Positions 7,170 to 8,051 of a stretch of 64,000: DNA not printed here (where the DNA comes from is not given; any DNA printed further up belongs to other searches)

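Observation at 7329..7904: AraC-type regulator with an N-terminal HMA (MVCDRC) domain directly upstream of copZ-like and copA genes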

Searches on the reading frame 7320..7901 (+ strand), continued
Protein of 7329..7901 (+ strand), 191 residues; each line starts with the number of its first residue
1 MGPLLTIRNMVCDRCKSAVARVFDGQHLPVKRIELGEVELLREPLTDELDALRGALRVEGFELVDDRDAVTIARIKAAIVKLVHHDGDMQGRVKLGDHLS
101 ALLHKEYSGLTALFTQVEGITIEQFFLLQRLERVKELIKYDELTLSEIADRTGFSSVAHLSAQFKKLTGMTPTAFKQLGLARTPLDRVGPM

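Call 46: search_protein_families(library=pfam, alignment_id=A3, max_evalue=1)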
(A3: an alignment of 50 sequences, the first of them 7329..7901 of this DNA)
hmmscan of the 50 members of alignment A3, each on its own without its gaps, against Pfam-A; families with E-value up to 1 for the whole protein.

A. member 1, window:7329-7901:+ (191 aa): 4 families
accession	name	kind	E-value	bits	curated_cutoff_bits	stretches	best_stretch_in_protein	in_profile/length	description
PF12833.13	HTH_18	-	1.3e-16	61.1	33.6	1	101-177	3-79/80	Helix-turn-helix domain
PF00165.29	HTH_AraC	-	6.4e-09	36.2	26.6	1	142-175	8-40/42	Bacterial regulatory helix-turn-helix proteins, AraC family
PF17371.7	DUF5393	-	0.08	11.3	25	1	17-84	416-481/666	Family of unknown function (DUF5393)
PF04545.22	Sigma70_r4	-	0.086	12.8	24.1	1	136-155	14-33/50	Sigma-70, region 4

B. families by the number of members that match (of 50 scanned): 92 families (the first 25 are shown)
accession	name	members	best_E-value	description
PF12833.13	HTH_18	50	1.8e-20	Helix-turn-helix domain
PF00165.29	HTH_AraC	50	2.2e-16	Bacterial regulatory helix-turn-helix proteins, AraC family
PF00403.32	HMA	21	0.00016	Heavy-metal-associated domain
PF01022.26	HTH_5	4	0.0093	Bacterial regulatory protein, arsR family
PF02206.23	WSN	4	0.033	Domain of unknown function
PF22747.2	Zn_ribbon_DUF2089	4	0.13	DUF2089 zinc ribbon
PF03698.18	UPF0180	2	0.0013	Uncharacterised protein family (UPF0180)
PF01527.26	HTH_Tnp_1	2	0.0072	Transposase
PF21476.4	PF0610-like_N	2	0.012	PF0610-like, N-terminal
PF09893.14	DUF2120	2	0.015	Uncharacterized protein conserved in archaea (DUF2120)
PF09023.15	Staphostatin_B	2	0.037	Staphostatin B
PF04545.22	Sigma70_r4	2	0.086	Sigma-70, region 4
PF22336.2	RhiE-like_linker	2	0.12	RhiE-like, KS-MAT linker domain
PF24862.1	SUS_EPBD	1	0.00052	Sucrose synthase EPBD domain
PF24028.1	DUF7339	1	0.0029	Domain of unknown function (DUF7339)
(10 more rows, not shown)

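Call 53: find_homologous_proteins(query=A3, max_evalue=1e-10)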
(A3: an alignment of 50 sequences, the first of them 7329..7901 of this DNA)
Query A3 (50 sequences) (191 aa, profile of the alignment): 7986 proteins with E <= 1e-10 among 8000 candidates; the best 120 are listed.
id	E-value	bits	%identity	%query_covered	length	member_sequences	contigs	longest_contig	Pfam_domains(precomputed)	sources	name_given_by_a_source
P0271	5.9e-82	292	-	-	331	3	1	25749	PF12833.14,PF00165.30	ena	-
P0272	1.5e-78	281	51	96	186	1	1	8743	PF12833.14,PF00165.30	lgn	-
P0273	5.3e-78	279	45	96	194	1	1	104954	PF12833.14,PF00165.30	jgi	jgi:AraC-like DNA-binding protein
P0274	5.9e-78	279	45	96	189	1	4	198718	PF12833.14,PF00165.30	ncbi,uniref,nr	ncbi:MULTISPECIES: AraC family transcriptional regulator [unclassified Dysgonomonas]|uniref:helix-tu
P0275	7.1e-78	279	45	96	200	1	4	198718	PF12833.14,PF00165.30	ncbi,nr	ncbi:AraC-like DNA-binding protein [Dysgonomonas sp. PFB1-18]|nr:AraC-like DNA-binding protein [Dysg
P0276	8.2e-78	279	49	96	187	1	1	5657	PF12833.14,PF00165.30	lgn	-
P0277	1.3e-77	278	49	96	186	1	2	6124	PF12833.14,PF00165.30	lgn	-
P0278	1.5e-77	278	47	96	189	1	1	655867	PF12833.14,PF00165.30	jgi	-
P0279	1.8e-77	277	50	97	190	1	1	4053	PF12833.14,PF00165.30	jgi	jgi:AraC-like DNA-binding protein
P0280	1.9e-77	277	46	96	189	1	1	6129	PF12833.14,PF00165.30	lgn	-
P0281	1.9e-77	277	51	96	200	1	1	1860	PF12833.14,PF00165.30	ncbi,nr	ncbi:MAG: AraC family transcriptional regulator [Marivirga sp.]|nr:AraC family transcriptional regul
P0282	1.9e-77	277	48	96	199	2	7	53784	PF12833.14,PF00165.30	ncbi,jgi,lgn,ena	-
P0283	2.0e-77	277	49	96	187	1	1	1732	PF12833.14,PF00165.30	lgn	-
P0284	4.3e-77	276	48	96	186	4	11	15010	PF12833.14,PF00165.30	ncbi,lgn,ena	-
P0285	4.7e-77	276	45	96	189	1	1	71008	PF12833.14,PF00165.30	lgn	-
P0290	6.4e-77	276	48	96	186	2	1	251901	PF12833.14,PF00165.30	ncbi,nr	ncbi:helix-turn-helix domain-containing protein [Taibaiella soli]|nr:AraC family transcriptional reg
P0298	1.3e-76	275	45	97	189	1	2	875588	PF12833.14,PF00165.30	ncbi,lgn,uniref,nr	ncbi:AraC family transcriptional regulator [Prevotella sp. 10(H)]|uniref:AraC family transcriptional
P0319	3.2e-76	273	49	96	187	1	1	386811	PF12833.14,PF00165.30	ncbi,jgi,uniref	ncbi:helix-turn-helix domain-containing protein [Sphingobacterium spiritivorum]|uniref:helix-turn-he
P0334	5.2e-76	273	50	95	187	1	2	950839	PF12833.14,PF00165.30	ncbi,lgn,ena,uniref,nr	ncbi:helix-turn-helix domain-containing protein [Epilithonimonas pallida]|uniref:AraC-type DNA-bindi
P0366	1.3e-75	271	48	98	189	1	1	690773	PF12833.14,PF00165.30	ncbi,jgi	ncbi:MAG: helix-turn-helix domain-containing protein [Mangrovibacterium sp.]|jgi:AraC-like DNA-bindi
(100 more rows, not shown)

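Call 54: find_encoding_contigs(protein=P0319, flank=5000, max_places=2)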
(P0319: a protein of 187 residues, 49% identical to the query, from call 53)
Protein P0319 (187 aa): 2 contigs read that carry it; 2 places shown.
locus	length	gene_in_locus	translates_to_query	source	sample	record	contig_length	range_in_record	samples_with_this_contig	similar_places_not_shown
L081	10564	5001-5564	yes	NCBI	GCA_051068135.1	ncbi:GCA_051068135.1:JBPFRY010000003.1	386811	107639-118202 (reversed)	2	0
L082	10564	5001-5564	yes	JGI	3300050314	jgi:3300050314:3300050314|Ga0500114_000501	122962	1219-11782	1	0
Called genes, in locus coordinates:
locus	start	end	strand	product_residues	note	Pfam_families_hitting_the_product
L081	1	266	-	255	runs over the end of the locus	PF09140:MipZ (weak), PF10609:ParA, PF13614:AAA_31, PF01656:CbiA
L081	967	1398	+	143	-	PF19514:MobC_2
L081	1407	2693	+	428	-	PF03432:Relaxase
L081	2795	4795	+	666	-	PF14293:YWFCY, PF02534:T4SS-DNA_transf, PF10412:TrwB_AAD_bind, PF12696:TraG-D_C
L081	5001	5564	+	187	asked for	PF12833:HTH_18, PF00165:HTH_AraC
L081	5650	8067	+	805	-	PF00403:HMA, PF00122:E1-E2_ATPase, PF00702:Hydrolase, PF08282:Hydrolase_3 (faint)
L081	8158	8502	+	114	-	-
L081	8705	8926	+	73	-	PF00403:HMA (weak)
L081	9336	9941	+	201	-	PF12833:HTH_18, PF00165:HTH_AraC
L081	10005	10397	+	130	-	PF26622:DUF8199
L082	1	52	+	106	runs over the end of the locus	PF20365:DUF6660 (weak)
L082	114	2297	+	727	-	PF13620:CarboxypepD_reg, PF13715:CarbopepD_reg_2, PF07715:Plug, PF00593:TonB_dep_Rec_b-barrel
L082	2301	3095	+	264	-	PF01545:Cation_efflux (weak)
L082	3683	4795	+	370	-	PF02534:T4SS-DNA_transf (weak), PF10412:TrwB_AAD_bind (weak), PF12696:TraG-D_C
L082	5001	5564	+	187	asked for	PF12833:HTH_18, PF00165:HTH_AraC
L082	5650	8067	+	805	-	PF00403:HMA, PF00122:E1-E2_ATPase, PF00702:Hydrolase, PF08282:Hydrolase_3 (faint)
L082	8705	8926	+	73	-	PF00403:HMA (weak)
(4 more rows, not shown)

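Call 55: find_encoding_contigs(protein=P0274, flank=5000, max_places=2)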
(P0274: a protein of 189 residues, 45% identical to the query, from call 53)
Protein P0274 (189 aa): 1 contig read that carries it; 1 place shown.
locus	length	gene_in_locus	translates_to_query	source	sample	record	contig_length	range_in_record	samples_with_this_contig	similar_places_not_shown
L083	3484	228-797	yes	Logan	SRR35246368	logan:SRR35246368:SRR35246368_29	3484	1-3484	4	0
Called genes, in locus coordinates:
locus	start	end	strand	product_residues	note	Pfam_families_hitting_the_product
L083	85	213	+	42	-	-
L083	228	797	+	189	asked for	PF12833:HTH_18, PF00165:HTH_AraC (weak)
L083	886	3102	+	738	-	PF00403:HMA, PF00122:E1-E2_ATPase, PF00702:Hydrolase, PF08282:Hydrolase_3 (weak)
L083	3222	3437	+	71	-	PF00403:HMA (weak)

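Call 56: find_encoding_contigs(protein=P0334, flank=5000, max_places=2)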
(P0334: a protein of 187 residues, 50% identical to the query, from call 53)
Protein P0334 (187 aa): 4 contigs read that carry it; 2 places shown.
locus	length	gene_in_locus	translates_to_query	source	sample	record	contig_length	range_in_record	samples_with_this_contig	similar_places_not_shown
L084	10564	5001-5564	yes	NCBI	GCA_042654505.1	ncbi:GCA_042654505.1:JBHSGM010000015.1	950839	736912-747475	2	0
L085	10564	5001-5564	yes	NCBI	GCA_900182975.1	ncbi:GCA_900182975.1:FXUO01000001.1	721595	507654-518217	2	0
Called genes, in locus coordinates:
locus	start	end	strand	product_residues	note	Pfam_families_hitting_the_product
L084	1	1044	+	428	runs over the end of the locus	PF25917:BSH_RND (faint), PF00364:Biotin_lipoyl (faint), PF25919:BSH_CusB (faint), PF25973:BSH_CzcB (weak), PF25954:Beta-barrel_RND_2 (weak)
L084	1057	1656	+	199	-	PF06966:DUF1295 (weak), PF04140:ICMT, PF04191:PEMT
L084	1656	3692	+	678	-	PF00122:E1-E2_ATPase, PF00702:Hydrolase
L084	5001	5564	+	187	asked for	PF12833:HTH_18, PF00165:HTH_AraC (weak)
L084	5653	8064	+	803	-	PF00403:HMA, PF00122:E1-E2_ATPase, PF00702:Hydrolase, PF08282:Hydrolase_3 (faint)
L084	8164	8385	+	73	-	PF00403:HMA (weak)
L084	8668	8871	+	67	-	-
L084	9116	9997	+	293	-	PF11827:DUF3347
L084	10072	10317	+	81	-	-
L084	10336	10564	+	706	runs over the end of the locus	PF19335:HMBD, PF00122:E1-E2_ATPase, PF00702:Hydrolase, PF08282:Hydrolase_3 (faint)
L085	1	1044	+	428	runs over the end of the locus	PF25917:BSH_RND (faint), PF00364:Biotin_lipoyl (faint), PF25919:BSH_CusB (faint), PF25973:BSH_CzcB (weak), PF25954:Beta-barrel_RND_2 (weak)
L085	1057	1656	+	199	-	PF06966:DUF1295 (weak), PF04140:ICMT, PF04191:PEMT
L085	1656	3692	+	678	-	PF00122:E1-E2_ATPase, PF00702:Hydrolase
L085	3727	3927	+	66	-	-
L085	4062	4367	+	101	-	PF09357:RteC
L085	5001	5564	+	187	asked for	PF12833:HTH_18, PF00165:HTH_AraC (weak)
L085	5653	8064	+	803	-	PF00403:HMA, PF00122:E1-E2_ATPase, PF00702:Hydrolase, PF08282:Hydrolase_3 (faint)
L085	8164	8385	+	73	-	PF00403:HMA (weak)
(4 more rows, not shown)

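Call 58: find_encoding_contigs(protein=P0290, flank=5000, max_places=1)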
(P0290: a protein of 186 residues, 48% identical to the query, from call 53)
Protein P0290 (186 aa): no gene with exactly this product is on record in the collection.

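Call 59: find_encoding_contigs(protein=P0298, flank=5000, max_places=1)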
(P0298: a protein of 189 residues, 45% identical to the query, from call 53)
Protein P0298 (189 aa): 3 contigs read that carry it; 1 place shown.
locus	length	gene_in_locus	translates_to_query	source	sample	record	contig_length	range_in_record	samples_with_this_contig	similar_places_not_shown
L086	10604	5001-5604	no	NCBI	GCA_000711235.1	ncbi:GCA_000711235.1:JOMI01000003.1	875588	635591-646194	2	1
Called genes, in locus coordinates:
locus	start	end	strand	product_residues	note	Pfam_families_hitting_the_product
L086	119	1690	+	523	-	PF00512:HisKA, PF02518:HATPase_c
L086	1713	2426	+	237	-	PF00072:Response_reg, PF00486:Trans_reg_C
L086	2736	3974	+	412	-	PF26696:PTL_trimer, PF09603:Fib_succ_major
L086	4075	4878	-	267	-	PF00459:Inositol_P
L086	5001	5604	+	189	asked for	PF12833:HTH_18, PF00165:HTH_AraC (weak)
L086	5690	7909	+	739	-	PF00403:HMA, PF00122:E1-E2_ATPase, PF00702:Hydrolase, PF08282:Hydrolase_3 (faint)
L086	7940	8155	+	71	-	PF00403:HMA (weak)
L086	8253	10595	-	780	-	PF17678:Glyco_hydro_92N, PF07971:Glyco_hydro_92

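Call 60: find_encoding_contigs(protein=P0366, flank=5000, max_places=1)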
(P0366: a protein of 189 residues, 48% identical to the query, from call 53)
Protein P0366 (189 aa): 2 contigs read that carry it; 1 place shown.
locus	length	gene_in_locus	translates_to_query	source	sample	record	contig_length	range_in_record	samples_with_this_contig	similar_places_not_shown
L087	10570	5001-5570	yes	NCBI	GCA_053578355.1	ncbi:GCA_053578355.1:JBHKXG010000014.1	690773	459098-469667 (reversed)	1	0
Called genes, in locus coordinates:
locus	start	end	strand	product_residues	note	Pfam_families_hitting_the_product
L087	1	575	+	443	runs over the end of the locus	PF07690:MFS_1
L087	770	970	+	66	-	PF09962:DUF2196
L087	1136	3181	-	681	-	PF03190:Thioredox_DsbH, PF13899:Thioredoxin_7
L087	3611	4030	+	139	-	-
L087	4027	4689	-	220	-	PF03692:CxxCxxCC (weak)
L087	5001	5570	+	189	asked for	PF12833:HTH_18, PF00165:HTH_AraC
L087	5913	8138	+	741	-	PF00403:HMA, PF08282:Hydrolase_3 (faint), PF00122:E1-E2_ATPase, PF00702:Hydrolase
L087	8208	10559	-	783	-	PF07944:Beta-AFase-like_GH127_cat, PF20736:Glyco_hydro127M, PF16375:DUF4986 (faint), PF20620:DUF6805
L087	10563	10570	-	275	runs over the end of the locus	-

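Call 64: search_protein_families(library=pfam, proteins=[L081:9336-9938:+, L081:10005-10394:+], max_evalue=1)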
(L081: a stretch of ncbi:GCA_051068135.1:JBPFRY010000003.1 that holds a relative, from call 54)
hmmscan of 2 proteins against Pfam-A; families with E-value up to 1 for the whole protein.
L081:9336-9938:+ (201 aa): 3 families
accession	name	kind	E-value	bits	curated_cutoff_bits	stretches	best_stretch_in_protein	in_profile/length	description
PF12833.13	HTH_18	-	1.4e-19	70.6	33.6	1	101-177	2-78/80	Helix-turn-helix domain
PF00165.29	HTH_AraC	-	1.8e-13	50.7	26.6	1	141-177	6-41/42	Bacterial regulatory helix-turn-helix proteins, AraC family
PF00403.32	HMA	-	0.09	13.6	24.8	1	6-59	2-58/62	Heavy-metal-associated domain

L081:10005-10394:+ (130 aa): 0 families

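Call 76: search_dna_similar(query=window:7329-7901:+, collection=plasmids, mode=protein, max_evalue=1e-15, max_rows=30)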
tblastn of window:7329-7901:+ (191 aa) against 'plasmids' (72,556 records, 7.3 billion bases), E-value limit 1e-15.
Records with a match: 34; places in all: 43; records where one place covers at least 80% of the query: 33.
Best place of each record, by identity: <60% 34.
By first word of the organism name: Hymenobacter 15; Chondrinema 3; Runella 2; Persicobacter 2; Spirosoma 2; Adhaeribacter 2; Pontibacter 2; Bernardetia 2; Mucilaginibacter 1; Aureibacter 1; and 2 more.
By predicted mobility (MOB-suite, as given by PLSDB): non-mobilizable 26; mobilizable 7; conjugative 1.
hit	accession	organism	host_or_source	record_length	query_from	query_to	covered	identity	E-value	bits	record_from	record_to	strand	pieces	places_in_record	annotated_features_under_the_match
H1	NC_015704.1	Runella slithyformis DSM 19594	fresh water lake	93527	5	188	96%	48.6%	9e-46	167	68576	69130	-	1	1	response regulator transcription factor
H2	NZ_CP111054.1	Chondrinema litorale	Seaweed,red alga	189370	7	178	90%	47.1%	2e-41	155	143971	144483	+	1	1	AraC family transcriptional regulator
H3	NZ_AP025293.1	Persicobacter psychrovividus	-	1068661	5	178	91%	46.0%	1e-38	147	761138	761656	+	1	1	none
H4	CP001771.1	Spirosoma linguale DSM 74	-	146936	5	186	95%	43.7%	2e-37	143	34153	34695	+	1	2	transcriptional regulator, AraC family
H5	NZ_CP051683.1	Mucilaginibacter robiniae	cell culture,Flower of Shittah tree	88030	5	188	96%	42.0%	9e-35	135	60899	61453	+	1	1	AraC family transcriptional regulator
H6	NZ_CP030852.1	Runella rosea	Whole organism,fresh water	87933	5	182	93%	42.7%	5e-40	151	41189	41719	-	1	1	helix-turn-helix domain-containing protein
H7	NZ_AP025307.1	Aureibacter tunicatorum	-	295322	4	188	97%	40.9%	4e-37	142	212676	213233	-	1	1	AraC family transcriptional regulator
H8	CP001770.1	Spirosoma linguale DSM 74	-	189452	5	188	96%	40.9%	9e-35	135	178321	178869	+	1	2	transcriptional regulator, AraC family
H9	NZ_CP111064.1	Chondrinema litorale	Seaweed,red alga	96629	5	182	93%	41.6%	3e-38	145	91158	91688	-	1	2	helix-turn-helix domain-containing protein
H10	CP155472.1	Fibrella sp. ES10-3-2-2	single cell,soil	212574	5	186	95%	40.4%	2e-34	135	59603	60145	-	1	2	AraC family transcriptional regulator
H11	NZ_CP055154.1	Adhaeribacter swui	Cell culture,Mud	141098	5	188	96%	39.5%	2e-34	135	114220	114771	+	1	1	helix-turn-helix domain-containing protein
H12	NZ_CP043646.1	Hymenobacter sp. NBH84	pure culture,soil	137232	5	181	93%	41.0%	4e-35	137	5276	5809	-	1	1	AraC family transcriptional regulator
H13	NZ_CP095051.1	Hymenobacter sp. 5317J-9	single cell,air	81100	5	181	93%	41.0%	6e-34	133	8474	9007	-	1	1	AraC family transcriptional regulator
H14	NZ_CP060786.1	Hymenobacter qilianensis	single bacterial strain,ermafrost ...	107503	5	181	92%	41.2%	3e-23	132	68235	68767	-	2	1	AraC family transcriptional regulator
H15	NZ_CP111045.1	Chondrinema litorale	Seaweed,red alga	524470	4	182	94%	40.2%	8e-34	133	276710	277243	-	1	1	helix-turn-helix domain-containing protein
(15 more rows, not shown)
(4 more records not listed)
